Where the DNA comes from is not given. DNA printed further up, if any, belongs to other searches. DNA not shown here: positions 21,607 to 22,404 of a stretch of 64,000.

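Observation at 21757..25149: Translationally coupled TPR / 97-aa / soluble MCP-signalling-domain / GAF operon with no CheA or CheW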

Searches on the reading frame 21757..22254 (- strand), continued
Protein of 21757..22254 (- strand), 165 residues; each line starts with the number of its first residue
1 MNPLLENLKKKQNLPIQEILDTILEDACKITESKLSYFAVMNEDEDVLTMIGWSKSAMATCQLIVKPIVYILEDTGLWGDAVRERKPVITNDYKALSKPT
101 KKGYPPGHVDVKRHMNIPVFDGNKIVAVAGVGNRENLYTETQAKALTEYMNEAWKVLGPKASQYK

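Call 25: search_solved_structures(query=window:21760-22254:-, max_evalue=0.01, show_alignments=2)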
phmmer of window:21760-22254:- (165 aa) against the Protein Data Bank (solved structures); distinct sequences matched with E-value up to 0.01: 0.
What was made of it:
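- Closest known: Fused GAF-MCP chemoreceptors. Different: The GAF belongs to a distinct, far more conserved subfamily with no sequence-level PDB relative (call 25).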

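Call 31: find_related_loci(query=A1, collection=genome_contigs, flank=8000)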
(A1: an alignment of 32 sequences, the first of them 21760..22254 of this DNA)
Query A1 (165 aa) in genome_contigs; peptide patterns used: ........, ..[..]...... (x = any residue, [..] = any of these).
59 stretches matched a pattern; 46 encode a relative of the query (tblastn E <= 1e-3); 46 distinct loci.
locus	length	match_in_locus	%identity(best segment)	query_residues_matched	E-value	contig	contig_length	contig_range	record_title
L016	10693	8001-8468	67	5-160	5e-75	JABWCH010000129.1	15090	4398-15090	MAG: Candidatus Brocadiia bacterium isolate MAG_51 scaffold_5303, whole genome shotgun sequence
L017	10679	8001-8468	62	5-160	3e-66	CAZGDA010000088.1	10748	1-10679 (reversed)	MAG TPA_asm: uncultured Anaerolineaceae bacterium isolate SRP167436_co1_187 genome assembly, contig: NODE_10285_length_1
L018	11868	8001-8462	59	1-154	9e-64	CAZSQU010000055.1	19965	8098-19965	MAG TPA_asm: uncultured Spirochaetales bacterium isolate binchicken_co309_6 genome assembly, contig: NODE_1643_length_19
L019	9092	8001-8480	58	1-160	1e-62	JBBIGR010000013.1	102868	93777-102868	MAG: Fibrobacteria bacterium isolate ETS170220_bin_96 NODE_111_length_102868_cov_6.531985, whole genome shotgun sequence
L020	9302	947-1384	62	15-160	1e-61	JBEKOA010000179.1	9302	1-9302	MAG: Terracidiphilus sp. isolate SPRUCE 42 SPRUCE_42_179, whole genome shotgun sequence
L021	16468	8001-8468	58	5-160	6e-61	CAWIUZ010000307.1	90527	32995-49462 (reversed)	MAG: uncultured Acidobacteriota bacterium isolate MFD03323.bin.2.49 genome assembly, contig: contig_35013, whole genome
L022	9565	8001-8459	58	5-157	4e-60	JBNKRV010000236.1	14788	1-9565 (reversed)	MAG: Marinilabiliaceae bacterium isolate B1B2.bin.20.orig k141_2085232, whole genome shotgun sequence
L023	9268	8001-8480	59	1-160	7e-60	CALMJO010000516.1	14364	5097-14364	MAG TPA_asm: uncultured Spirochaetes bacterium isolate SRR5215464_bin.19_CONCOCT_v1.1_MAG genome assembly, contig: ERZ78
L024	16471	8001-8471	55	1-157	1e-59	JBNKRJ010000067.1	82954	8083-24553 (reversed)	MAG: Bacteroidales bacterium isolate B1B2.bin.6.orig k141_844687, whole genome shotgun sequence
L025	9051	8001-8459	58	5-157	9e-60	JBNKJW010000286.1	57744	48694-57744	MAG: Bacteroidales bacterium isolate H2.bin.10.orig k141_397831, whole genome shotgun sequence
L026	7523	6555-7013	58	5-157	4e-59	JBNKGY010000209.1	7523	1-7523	MAG: Marinilabiliaceae bacterium isolate E1E2.bin.17.strict NODE_209_length_7523_cov_4.493688, whole genome shotgun sequ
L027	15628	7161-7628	56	5-160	4e-59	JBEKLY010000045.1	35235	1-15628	MAG: Terriglobia bacterium isolate SPRUCE 381 SPRUCE_381_45, whole genome shotgun sequence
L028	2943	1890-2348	56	5-157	1e-58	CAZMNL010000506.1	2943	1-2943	MAG TPA_asm: uncultured Anaerolineaceae bacterium isolate SRP141376_co3_48 genome assembly, contig: NODE_82122_length_29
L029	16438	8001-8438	62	15-160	2e-58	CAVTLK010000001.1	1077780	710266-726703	MAG: uncultured delta proteobacterium isolate MFD04716.bin.1.84 genome assembly, contig: contig_41017, whole genome shot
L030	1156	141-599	56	5-157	1e-60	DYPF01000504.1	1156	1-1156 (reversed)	MAG TPA_asm: Chloroherpeton thalassium isolate SulCav_GS09_5_32_15 SulCav_GS09_5_203465_length_1156_cov_8_930972, whole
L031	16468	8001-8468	57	5-160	7e-57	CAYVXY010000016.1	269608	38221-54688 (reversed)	MAG TPA_asm: uncultured Polyangiaceae bacterium isolate SRP302447_co2_334 genome assembly, contig: NODE_138_length_26960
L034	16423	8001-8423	59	17-157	3e-56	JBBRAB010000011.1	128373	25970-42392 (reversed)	MAG: Polyangiales bacterium isolate Co_metawrap_2271 Cmw_2271_k141_22026726_length_128373_cov_15.0000, whole genome shot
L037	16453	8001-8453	54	10-160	3e-54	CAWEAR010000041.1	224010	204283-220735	MAG: uncultured delta proteobacterium isolate MFD01299.bin.2.104 genome assembly, contig: contig_51187, whole genome sho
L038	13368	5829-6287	52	5-157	2e-54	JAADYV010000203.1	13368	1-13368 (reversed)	MAG: Chloroflexi bacterium isolate TC_15 k99_749839, whole genome shotgun sequence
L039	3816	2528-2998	50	5-161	5e-53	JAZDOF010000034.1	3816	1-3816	MAG: Pseudomonadota bacterium isolate MEGAHIT-group-0.756 k141_10675823, whole genome shotgun sequence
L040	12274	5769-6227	52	5-157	1e-52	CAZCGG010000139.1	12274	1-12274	MAG TPA_asm: uncultured Candidatus Moduliflexus sp. isolate binchicken_co35_299 genome assembly, contig: NODE_3949_lengt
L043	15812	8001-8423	54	17-157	2e-50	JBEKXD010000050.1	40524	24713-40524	MAG: Polyangiaceae bacterium isolate SPRUCE 643 SPRUCE_643_50, whole genome shotgun sequence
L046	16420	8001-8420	52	17-157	6e-46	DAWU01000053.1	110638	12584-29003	MAG TPA_asm: Methanolinea sp. UBA275 UBA275_contig_566, whole genome shotgun sequence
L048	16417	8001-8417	50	5-143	7e-46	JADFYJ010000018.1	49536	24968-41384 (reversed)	MAG: Candidatus Omnitrophota bacterium isolate nDJH6bin5 nDJH6_bin5_NODE_18_length_49536_cov_10.617742, whole genome sho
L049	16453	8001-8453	48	5-157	1e-45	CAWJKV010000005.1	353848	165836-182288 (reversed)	MAG: uncultured Methanosarcinales archaeon isolate MFD05942.bin.2.357 genome assembly, contig: contig_32175, whole genom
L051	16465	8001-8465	43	5-160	7e-44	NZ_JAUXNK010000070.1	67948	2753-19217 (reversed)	MAG: Methanolobus sp. isolate C1_concoct.bin.76 C1_k141_79002, whole genome shotgun sequence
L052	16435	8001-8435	49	16-162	1e-43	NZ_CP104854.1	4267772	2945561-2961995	Maridesulfovibrio sp. FT414 chromosome, complete genome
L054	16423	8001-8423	42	16-157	7e-34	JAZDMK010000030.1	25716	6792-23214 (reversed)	MAG: Bacteroidota bacterium isolate MEGAHIT-group-0.646 k141_14994294, whole genome shotgun sequence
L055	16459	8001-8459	38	10-163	2e-33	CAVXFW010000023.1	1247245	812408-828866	MAG: uncultured Methanomicrobiaceae archaeon isolate MFD02416.bin.2.146 genome assembly, contig: contig_9558, whole geno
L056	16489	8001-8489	35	2-165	3e-31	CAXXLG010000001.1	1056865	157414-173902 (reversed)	MAG: Christensenellaceae bacterium isolate f66689b3-5376-4084-bd6a-22509cc8097c genome assembly, contig: contig_1, whole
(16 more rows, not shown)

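Call 37: search_protein_families(library=pfam, proteins=[L019:6715-7947:+, L034:5319-7706:+, L043:5558-7762:+, L040:3570-5534:+, L018:8602-9762:+, L016:9050-10525:+, L016:2-1483:+, L019:4613-6484:+, L040:7636-9261:+], max_evalue=0.001)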
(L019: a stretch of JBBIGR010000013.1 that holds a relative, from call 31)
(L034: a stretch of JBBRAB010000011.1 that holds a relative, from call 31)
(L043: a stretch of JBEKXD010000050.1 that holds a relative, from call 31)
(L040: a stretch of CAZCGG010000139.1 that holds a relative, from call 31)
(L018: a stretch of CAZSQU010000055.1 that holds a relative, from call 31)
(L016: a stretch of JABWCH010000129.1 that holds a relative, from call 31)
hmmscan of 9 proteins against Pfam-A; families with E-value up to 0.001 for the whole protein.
L019:6715-7947:+ (410 aa): 3 families
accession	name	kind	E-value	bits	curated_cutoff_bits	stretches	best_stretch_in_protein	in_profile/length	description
PF00015.26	MCPsignal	-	7.5e-34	117.5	34.6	1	201-374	4-170/172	Methyl-accepting chemotaxis protein (MCP) signalling domain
PF06103.16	DUF948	-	8.6e-05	23.1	37.2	0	135-197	25-87/89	Bacterial protein of unknown function (DUF948)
PF07889.17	DUF1664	-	0.00043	20.8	34.6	0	99-176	43-120/124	Protein of unknown function (DUF1664)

L034:5319-7706:+ (795 aa): 4 families
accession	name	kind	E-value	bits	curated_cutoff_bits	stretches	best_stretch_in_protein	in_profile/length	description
PF18947.5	HAMP_2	-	2.6e-31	107.8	24.3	2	280-344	1-65/67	HAMP domain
PF00015.26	MCPsignal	-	3.7e-30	105.4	34.6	1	600-764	3-167/172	Methyl-accepting chemotaxis protein (MCP) signalling domain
PF00672.30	HAMP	-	1.3e-11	45.1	25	1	481-528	5-52/53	HAMP domain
PF00989.32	PAS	-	9.5e-05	22.8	22.6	1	106-144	14-52/113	PAS fold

L043:5558-7762:+ (734 aa): 3 families
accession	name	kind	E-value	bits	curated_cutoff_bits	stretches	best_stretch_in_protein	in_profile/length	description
PF00015.26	MCPsignal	-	5.6e-34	117.9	34.6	1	539-703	3-167/172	Methyl-accepting chemotaxis protein (MCP) signalling domain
PF18947.5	HAMP_2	-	9.7e-31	106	24.3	2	220-281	2-63/67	HAMP domain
PF08448.16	PAS_4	-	0.00014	22.5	23.1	1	39-113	8-86/110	PAS fold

L040:3570-5534:+ (654 aa): 3 families
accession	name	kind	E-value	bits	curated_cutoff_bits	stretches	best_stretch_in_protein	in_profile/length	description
PF00015.26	MCPsignal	-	1.7e-28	100.1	34.6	1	403-544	3-172/172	Methyl-accepting chemotaxis protein (MCP) signalling domain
PF18947.5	HAMP_2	-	2.3e-19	69.5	24.3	1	273-336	1-64/67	HAMP domain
PF00672.30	HAMP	-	4.2e-12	46.6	25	1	197-247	2-52/53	HAMP domain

L018:8602-9762:+ (386 aa): 1 family
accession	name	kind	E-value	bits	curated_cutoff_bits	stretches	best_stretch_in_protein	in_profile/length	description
PF00015.26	MCPsignal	-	3.1e-29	102.5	34.6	1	170-305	23-158/172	Methyl-accepting chemotaxis protein (MCP) signalling domain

L016:9050-10525:+ (491 aa): 11 families
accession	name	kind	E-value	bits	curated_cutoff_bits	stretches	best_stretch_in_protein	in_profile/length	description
PF13646.12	HEAT_2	-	4.2e-36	123.5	27.7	3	349-436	1-87/88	HEAT repeats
PF02985.28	HEAT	-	1e-24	84.7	23.5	0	320-343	4-27/31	HEAT repeat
PF03130.22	HEAT_PBS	-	7.1e-20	69.7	20.9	1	332-358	1-27/27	PBS lyase HEAT-like repeat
PF13513.12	HEAT_EZ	-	1.2e-12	48.4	27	0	348-374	29-55/55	HEAT-like repeat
PF12717.13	Cnd1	-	1.4e-09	38.7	26.4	0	379-457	22-101/162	non-SMC mitotic condensation complex subunit 1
PF00514.29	Arm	-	1.6e-05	25.2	20.6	0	263-282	21-40/41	Armadillo/beta-catenin-like repeat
PF21581.3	SCD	-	2.4e-05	25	27.5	0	323-347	37-61/75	Stromalin conservative domain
PF01602.26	Adaptin_N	-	7.2e-05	22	37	0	348-453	80-188/524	Adaptin N terminal region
PF25757.1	TPR_DNAAF5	-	0.00012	21.8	27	0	252-311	167-232/288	Dynein axonemal assembly factor 5-like, TPR repeats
PF25786.1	HEAT_GCN1_C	-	0.0004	20.9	27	0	305-372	16-92/151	GCN1-like, C-terminal HEAT repeats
PF01347.28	Vitellogenin_N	-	0.00045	19.4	24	0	369-426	484-544/590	Lipoprotein amino terminal region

L016:2-1483:+ (493 aa): 1 family
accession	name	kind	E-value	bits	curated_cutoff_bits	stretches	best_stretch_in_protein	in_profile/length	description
PF13181.12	TPR_8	-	0.00016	22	25.7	0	266-286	5-25/34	Tetratricopeptide repeat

L019:4613-6484:+ (623 aa): 3 families
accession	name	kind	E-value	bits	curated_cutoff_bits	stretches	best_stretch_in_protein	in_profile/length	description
PF00270.35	DEAD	-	6.2e-48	163.1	26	1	67-237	1-166/167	DEAD/DEAH box helicase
PF00271.37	Helicase_C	-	1.1e-30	106.6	23.5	1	273-381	2-110/110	Helicase conserved C-terminal domain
PF04851.21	ResIII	-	3.7e-09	37.1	22.5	1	81-231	24-162/164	Type III restriction enzyme, res subunit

L040:7636-9261:+ (541 aa): 14 families
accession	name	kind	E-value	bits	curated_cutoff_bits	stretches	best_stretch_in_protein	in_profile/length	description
PF07719.23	TPR_2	-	6.9e-14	51.2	27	0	462-485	5-28/34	Tetratricopeptide repeat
PF13181.12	TPR_8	-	1.4e-13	50.2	25.7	0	98-128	2-32/34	Tetratricopeptide repeat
PF13428.12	TPR_14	-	5e-12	45.7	23.5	0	498-538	3-43/44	Tetratricopeptide repeat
PF14559.12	TPR_19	-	1.1e-11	45.3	25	0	508-539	3-34/68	Tetratricopeptide repeat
PF13174.12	TPR_6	-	1.2e-10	41.8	26.3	0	464-485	6-27/33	Tetratricopeptide repeat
PF13432.12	TPR_16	-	2.9e-10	40.8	32.7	0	30-68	18-56/65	Tetratricopeptide repeat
PF13424.12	TPR_12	-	3.6e-10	40.3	30.1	0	97-146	3-54/77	Tetratricopeptide repeat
PF13414.12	TPR_11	-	3.7e-09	36.5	26.8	0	70-111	1-42/42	TPR repeat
PF24575.1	TPR_Slam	-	1.6e-06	29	35.2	0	122-165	52-95/104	Surface lipoprotein assembly modifier, N-terminal TPR repeats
PF13431.12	TPR_17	-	3.2e-05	24.3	24.4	0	32-63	2-33/34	Tetratricopeptide repeat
PF23914.1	TPR_CcmH_CycH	-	0.0002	21.7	42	0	158-237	71-154/158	Cytochrome c-type biogenesis protein H TPR domain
PF00515.34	TPR_1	-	0.00022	21.3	27.8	0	464-484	7-27/34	Tetratricopeptide repeat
PF14938.12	SNAP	-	0.00023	21.2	25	0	85-150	123-188/282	Soluble NSF attachment protein, SNAP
PF14561.12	TPR_20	-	0.00035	21.3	25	0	476-535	3-61/90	Tetratricopeptide repeat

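Call 46: search_protein_families(library=pfam, proteins=[L037:8579-10219:+, L038:6339-8117:+, L048:6662-7930:+, L031:6473-7738:+, L039:1818-2459:+, L048:8790-9527:+, L027:7949-8728:+, L025:7318-7806:+, L022:8476-8691:+, L023:8521-9268:+], max_evalue=0.001)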
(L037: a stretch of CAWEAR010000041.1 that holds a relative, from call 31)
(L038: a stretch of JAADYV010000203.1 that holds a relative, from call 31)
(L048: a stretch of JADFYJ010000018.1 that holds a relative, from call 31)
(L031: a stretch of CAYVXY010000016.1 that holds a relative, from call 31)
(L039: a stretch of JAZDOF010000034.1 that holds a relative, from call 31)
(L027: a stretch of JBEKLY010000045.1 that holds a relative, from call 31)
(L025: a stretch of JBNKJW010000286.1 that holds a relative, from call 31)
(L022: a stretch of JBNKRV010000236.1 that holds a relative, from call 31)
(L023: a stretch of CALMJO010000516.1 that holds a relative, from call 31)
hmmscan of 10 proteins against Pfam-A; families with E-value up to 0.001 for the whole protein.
L037:8579-10219:+ (546 aa): 4 families
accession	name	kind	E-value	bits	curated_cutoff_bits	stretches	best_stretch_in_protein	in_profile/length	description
PF22240.1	ISP_coupler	-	6.5e-16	59.3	27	1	143-263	3-123/126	Type ISP restriction-modification enzyme, coupler domain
PF02384.22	N6_Mtase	-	1.2e-12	48.2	20.4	1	273-456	8-150/311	N-6 DNA Methylase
PF07669.17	Eco57I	-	2.7e-07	31.3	25.3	1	418-501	61-132/171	Eco57I restriction-modification methylase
PF20473.4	MmeI_Mtase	-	0.00015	21.5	27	0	358-454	73-159/259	MmeI, DNA-methyltransferase domain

L038:6339-8117:+ (592 aa): 0 families

L048:6662-7930:+ (422 aa): 1 family
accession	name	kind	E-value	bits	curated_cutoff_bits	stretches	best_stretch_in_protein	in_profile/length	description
PF00482.28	T2SSF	-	1.3e-57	193.6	25.2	2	88-211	1-125/125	Type II secretion system (T2SS), protein F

L031:6473-7738:+ (421 aa): 1 family
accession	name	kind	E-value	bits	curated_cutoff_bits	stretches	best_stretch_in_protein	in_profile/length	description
PF13519.12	VWA_2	-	0.001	20.1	27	0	81-216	4-105/107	von Willebrand factor type A domain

L039:1818-2459:+ (213 aa): 7 families
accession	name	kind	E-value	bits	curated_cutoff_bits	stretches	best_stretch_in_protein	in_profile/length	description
PF08241.18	Methyltransf_11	-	1.7e-22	80.3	21.2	1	55-153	1-95/95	Methyltransferase domain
PF13649.12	Methyltransf_25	-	5.5e-20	72.3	27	1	55-149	2-97/97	Methyltransferase domain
PF13847.12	Methyltransf_31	-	7.3e-16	58.6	27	1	55-157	8-113/145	Methyltransferase domain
PF08242.18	Methyltransf_12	-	2.9e-14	54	30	1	55-151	1-98/98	Methyltransferase domain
PF01209.24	Ubie_methyltran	-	7.9e-13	48.7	20.1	1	38-155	35-153/233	ubiE/COQ5 methyltransferase family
PF13489.12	Methyltransf_23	-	9.9e-13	48.6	27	1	38-192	9-159/164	Methyltransferase domain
PF05148.21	Methyltransf_8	-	6.8e-06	26.5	27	1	25-158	55-161/219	Hypothetical methyltransferase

L048:8790-9527:+ (245 aa): 1 family
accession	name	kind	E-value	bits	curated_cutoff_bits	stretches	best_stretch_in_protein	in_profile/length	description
PF07963.17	N_methyl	-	0.00054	19.9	21.2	0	58-79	5-26/27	Prokaryotic N-terminal methylation motif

L027:7949-8728:+ (259 aa): 2 families
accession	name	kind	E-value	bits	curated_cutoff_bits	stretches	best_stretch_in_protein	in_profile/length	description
PF14534.12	DUF4440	-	9.1e-08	33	25.2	1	122-237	1-105/107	Domain of unknown function (DUF4440)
PF13474.12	SnoaL_3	-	0.00019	22.2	22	1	122-245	1-117/121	SnoaL-like domain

L025:7318-7806:+ (162 aa): 1 family
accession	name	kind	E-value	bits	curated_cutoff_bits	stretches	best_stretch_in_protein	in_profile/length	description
PF22526.2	DUF7000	-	1.7e-63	213.3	27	1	4-158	1-156/156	Domain of unknown function (DUF7000)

L022:8476-8691:+ (71 aa): 0 families

L023:8521-9268:+ (249 aa): 0 families
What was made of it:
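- In an Omnitrophota locus the GAF gene sits between a T2SS-F gene and a pseudopilin gene (call 46).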

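Call 47: search_protein_families(library=pfam, proteins=[L046:5784-9899:+, L049:7059-10619:+, L051:6306-9263:+, L052:7128-10184:+, L054:6390-10352:+, L056:7068-9923:+, L055:7545-9131:+], max_evalue=0.00001)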
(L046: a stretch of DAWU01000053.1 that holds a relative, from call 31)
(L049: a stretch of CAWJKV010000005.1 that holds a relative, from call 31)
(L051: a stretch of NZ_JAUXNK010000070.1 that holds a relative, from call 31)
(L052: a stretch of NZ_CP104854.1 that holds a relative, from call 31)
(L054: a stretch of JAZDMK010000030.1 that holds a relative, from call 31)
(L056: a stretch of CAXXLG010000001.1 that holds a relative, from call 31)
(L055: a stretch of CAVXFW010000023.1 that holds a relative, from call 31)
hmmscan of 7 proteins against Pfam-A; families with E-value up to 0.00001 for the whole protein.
L046:5784-9899:+ (1371 aa): 10 families
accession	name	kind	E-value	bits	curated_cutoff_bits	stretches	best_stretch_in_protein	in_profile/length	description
PF13426.13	PAS_9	-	1.2e-81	270.1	27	6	577-682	1-103/103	PAS domain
PF00989.32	PAS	-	3e-71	237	22.6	5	313-424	2-113/113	PAS fold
PF08448.16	PAS_4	-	1.4e-57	193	23.1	4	153-273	4-109/110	PAS fold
PF13188.13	PAS_8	-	2.1e-44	148.4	21.8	2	313-368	2-56/65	PAS domain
PF08447.18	PAS_3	-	1.9e-41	140.7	25.6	2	335-420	2-88/89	PAS fold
PF13185.12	GAF_2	-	4.9e-28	98.5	28.6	1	737-880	2-136/136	GAF domain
PF00072.30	Response_reg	-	4.5e-21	75.5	30.2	1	12-116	1-104/111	Response regulator receiver domain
PF02518.31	HATPase_c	-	9.1e-19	68.4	26.4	1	1268-1364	6-109/111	Histidine kinase-, DNA gyrase B-, and HSP90-like ATPase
PF12860.13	PAS_7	-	2e-11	44.5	27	0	157-184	8-35/115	PAS fold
PF01590.32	GAF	-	3.9e-06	27.9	22.4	0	793-878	48-132/133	GAF domain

L049:7059-10619:+ (1186 aa): 8 families
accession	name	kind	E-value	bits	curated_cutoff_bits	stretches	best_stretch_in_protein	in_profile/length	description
PF13185.12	GAF_2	-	2.1e-34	119.1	28.6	1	323-466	1-136/136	GAF domain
PF02518.31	HATPase_c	-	2.3e-32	112.2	26.4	1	808-918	1-108/111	Histidine kinase-, DNA gyrase B-, and HSP90-like ATPase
PF00072.30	Response_reg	-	1e-27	96.9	30.2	1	1057-1168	1-110/111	Response regulator receiver domain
PF08448.16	PAS_4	-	3.2e-26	92.1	23.1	2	73-176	4-109/110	PAS fold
PF00512.31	HisKA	-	9.6e-24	83.7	26.9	1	696-761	1-66/66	His Kinase A (phospho-acceptor) domain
PF13426.13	PAS_9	-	3.6e-16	59.7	27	1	193-297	1-103/103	PAS domain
PF00989.32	PAS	-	2.1e-12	47.5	22.6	1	185-290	3-108/113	PAS fold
PF01590.32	GAF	-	1.5e-11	45.4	22.4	1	503-635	10-133/133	GAF domain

L051:6306-9263:+ (985 aa): 10 families
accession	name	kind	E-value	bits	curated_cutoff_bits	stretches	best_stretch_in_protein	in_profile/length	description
PF02518.31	HATPase_c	-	5.8e-33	114.1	26.4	1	874-985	1-110/111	Histidine kinase-, DNA gyrase B-, and HSP90-like ATPase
PF13185.12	GAF_2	-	5.9e-33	114.4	28.6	1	575-718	2-136/136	GAF domain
PF00989.32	PAS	-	3.9e-24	85.3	22.6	2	178-277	5-101/113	PAS fold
PF08447.18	PAS_3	-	4.3e-21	75.4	25.6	1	333-418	3-88/89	PAS fold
PF00512.31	HisKA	-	3.8e-20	72.1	26.9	1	760-828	1-66/66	His Kinase A (phospho-acceptor) domain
PF14417.12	MEDS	-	2.3e-19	70.2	29.8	1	2-146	15-160/161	MEDS: MEthanogen/methylotroph, DcmR Sensory domain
PF13426.13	PAS_9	-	2.5e-19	69.9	27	1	186-282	3-94/103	PAS domain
PF08448.16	PAS_4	-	1.3e-16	61.2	23.1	1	443-550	1-109/110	PAS fold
PF13188.13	PAS_8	-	3.5e-12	46.2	21.8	1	438-483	2-46/65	PAS domain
PF01590.32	GAF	-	1.6e-08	35.6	22.4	1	577-710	2-126/133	GAF domain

L052:7128-10184:+ (1018 aa): 9 families
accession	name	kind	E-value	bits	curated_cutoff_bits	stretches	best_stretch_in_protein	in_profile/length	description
PF08448.16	PAS_4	-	4.8e-48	162.4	23.1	4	741-845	2-109/110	PAS fold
PF00990.26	GGDEF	-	1.1e-41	142.8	23.8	1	855-1012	1-161/161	Diguanylate cyclase, GGDEF domain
PF00989.32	PAS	-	4.8e-38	130.1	22.6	3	734-832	1-100/113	PAS fold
PF08447.18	PAS_3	-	1.2e-37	128.5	25.6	2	514-601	2-89/89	PAS fold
PF13426.13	PAS_9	-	3.4e-36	124.1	27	2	35-134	1-103/103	PAS domain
PF13185.12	GAF_2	-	6e-28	98.2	28.6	1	292-431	4-135/136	GAF domain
PF13188.13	PAS_8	-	1.2e-27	95.3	21.8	1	147-199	1-50/65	PAS domain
PF24820.1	Diguanyl_cycl_sensor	-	7.6e-10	39.1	28.1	0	153-187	2-36/109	Diguanylate cyclase-like sensor domain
PF12860.13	PAS_7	-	4.3e-08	33.7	27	0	156-185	4-33/115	PAS fold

L054:6390-10352:+ (1320 aa): 13 families
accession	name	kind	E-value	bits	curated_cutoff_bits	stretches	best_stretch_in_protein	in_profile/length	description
PF00989.32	PAS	-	3.6e-62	207.8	22.6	5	399-507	3-113/113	PAS fold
PF13426.13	PAS_9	-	4.2e-61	204.1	27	4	407-508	1-102/103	PAS domain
PF08447.18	PAS_3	-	2.1e-55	185.4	25.6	3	43-124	2-85/89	PAS fold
PF08448.16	PAS_4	-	4.1e-44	149.7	23.1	2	403-511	1-109/110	PAS fold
PF13188.13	PAS_8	-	2.1e-42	142.1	21.8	3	399-451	3-55/65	PAS domain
PF00072.30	Response_reg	-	7.2e-26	91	30.2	1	1199-1311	1-109/111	Response regulator receiver domain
PF02518.31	HATPase_c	-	3.2e-23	82.7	26.4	1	1059-1174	1-110/111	Histidine kinase-, DNA gyrase B-, and HSP90-like ATPase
PF13185.12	GAF_2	-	3.7e-23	82.7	28.6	1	536-678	2-135/136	GAF domain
PF00512.31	HisKA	-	2.6e-17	63.1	26.9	1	947-1012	1-66/66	His Kinase A (phospho-acceptor) domain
PF14598.12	PAS_11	-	1.1e-13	51.5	25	0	832-910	9-87/109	PAS domain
PF12860.13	PAS_7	-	2.1e-07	31.5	27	0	405-514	3-114/115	PAS fold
PF01590.32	GAF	-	4.1e-06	27.8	22.4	0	539-674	3-129/133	GAF domain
PF18095.7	PAS_12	-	5e-06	26.6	22.6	0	33-104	58-125/153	UPF0242 C-terminal PAS-like domain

L056:7068-9923:+ (951 aa): 9 families
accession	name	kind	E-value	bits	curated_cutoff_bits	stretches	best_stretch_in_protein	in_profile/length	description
PF00990.26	GGDEF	-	3.1e-33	115.3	23.8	1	611-755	2-156/161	Diguanylate cyclase, GGDEF domain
PF08448.16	PAS_4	-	3.4e-33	114.6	23.1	2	197-299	2-109/110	PAS fold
PF13487.12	HD_5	-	7.7e-32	110.8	27.2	1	781-933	15-170/170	HD domain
PF13185.12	GAF_2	-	2e-29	102.9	28.6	1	325-466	3-135/136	GAF domain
PF13426.13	PAS_9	-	2.9e-20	72.9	27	1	491-598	2-103/103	PAS domain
PF00989.32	PAS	-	2.7e-15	56.8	22.6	1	488-596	9-113/113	PAS fold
PF01966.28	HD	-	7.8e-13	49.2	22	1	782-901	3-115/116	HD domain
PF13188.13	PAS_8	-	1.5e-10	41.1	21.8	0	36-75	7-42/65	PAS domain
PF01590.32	GAF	-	5.4e-10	40.4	22.4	1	327-452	3-119/133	GAF domain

L055:7545-9131:+ (528 aa): 3 families
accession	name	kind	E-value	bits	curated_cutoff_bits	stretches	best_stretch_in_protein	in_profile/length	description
PF10114.15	PocR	-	3.4e-40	137.9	23.9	1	357-519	1-162/162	Sensory domain found in PocR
PF13185.12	GAF_2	-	1.4e-24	87.2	28.6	1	160-297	5-133/136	GAF domain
PF00072.30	Response_reg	-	7.7e-23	81.2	30.2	1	11-115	1-104/111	Response regulator receiver domain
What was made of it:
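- The same GAF subfamily is embedded in PAS histidine kinases, GGDEF and HD-GYP proteins, and a REC-GAF-PocR protein (call 47).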
